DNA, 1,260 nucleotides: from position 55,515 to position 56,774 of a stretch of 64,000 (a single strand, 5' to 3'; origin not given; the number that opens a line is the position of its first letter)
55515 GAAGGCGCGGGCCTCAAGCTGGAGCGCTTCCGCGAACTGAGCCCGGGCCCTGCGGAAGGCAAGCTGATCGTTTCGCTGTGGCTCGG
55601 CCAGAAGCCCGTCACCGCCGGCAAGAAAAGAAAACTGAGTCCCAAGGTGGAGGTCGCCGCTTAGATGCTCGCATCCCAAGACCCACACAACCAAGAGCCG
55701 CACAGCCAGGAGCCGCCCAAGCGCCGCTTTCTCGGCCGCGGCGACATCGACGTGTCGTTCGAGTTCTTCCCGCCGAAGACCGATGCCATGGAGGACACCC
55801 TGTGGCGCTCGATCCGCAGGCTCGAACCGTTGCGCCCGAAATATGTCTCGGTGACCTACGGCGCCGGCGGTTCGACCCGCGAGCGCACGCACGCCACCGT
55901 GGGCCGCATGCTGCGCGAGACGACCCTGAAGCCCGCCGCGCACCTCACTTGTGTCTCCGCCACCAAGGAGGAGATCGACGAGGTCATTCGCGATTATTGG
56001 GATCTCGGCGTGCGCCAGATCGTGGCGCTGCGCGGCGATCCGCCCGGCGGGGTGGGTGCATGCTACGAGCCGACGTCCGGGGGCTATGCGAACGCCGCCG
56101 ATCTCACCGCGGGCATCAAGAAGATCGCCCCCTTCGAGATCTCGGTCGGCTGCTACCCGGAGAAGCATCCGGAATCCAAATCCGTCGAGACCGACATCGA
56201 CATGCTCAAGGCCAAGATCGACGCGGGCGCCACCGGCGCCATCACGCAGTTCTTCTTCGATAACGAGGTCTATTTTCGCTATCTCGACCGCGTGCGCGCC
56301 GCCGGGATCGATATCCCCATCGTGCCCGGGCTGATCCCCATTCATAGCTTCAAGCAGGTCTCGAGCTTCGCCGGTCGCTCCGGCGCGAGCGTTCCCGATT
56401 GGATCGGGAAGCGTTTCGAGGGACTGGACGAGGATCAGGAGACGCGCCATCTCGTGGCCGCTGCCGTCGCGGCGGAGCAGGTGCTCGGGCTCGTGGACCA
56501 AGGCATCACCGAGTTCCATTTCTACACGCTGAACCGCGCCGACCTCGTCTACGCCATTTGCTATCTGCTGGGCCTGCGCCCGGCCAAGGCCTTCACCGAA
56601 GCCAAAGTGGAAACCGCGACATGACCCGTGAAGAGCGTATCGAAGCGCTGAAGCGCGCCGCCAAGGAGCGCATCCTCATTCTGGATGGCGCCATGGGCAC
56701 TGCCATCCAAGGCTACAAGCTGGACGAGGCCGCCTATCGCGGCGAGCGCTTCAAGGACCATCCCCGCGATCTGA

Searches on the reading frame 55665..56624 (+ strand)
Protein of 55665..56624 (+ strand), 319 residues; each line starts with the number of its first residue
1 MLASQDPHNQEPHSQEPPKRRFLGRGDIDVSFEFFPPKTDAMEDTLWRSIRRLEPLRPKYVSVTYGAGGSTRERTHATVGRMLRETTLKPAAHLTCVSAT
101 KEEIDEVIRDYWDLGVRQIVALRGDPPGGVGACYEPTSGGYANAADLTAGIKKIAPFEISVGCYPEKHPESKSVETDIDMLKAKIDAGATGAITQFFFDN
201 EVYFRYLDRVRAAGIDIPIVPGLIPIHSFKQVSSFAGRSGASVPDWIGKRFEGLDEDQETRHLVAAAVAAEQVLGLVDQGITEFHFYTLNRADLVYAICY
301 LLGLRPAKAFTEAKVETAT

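Call 79: search_protein_families(library=ncbifam, proteins=[window:55665-56624:+], max_evalue=1e-20)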
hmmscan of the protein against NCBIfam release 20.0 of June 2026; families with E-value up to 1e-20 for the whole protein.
window:55665-56624:+ (319 aa): 3 families
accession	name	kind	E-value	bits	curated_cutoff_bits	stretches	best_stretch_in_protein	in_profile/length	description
NF006950.0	PRK09432.1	equivalog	5.7e-104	347.5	382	1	26-307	21-295/296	methylenetetrahydrofolate reductase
TIGR00676.1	fadh2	equivalog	2.3e-102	342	293.7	1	30-302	1-274/275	methylenetetrahydrofolate reductase [NAD(P)H]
TIGR00677.1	fadh2_euk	equivalog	9.2e-65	218.8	310.05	1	30-303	2-276/281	methylenetetrahydrofolate reductase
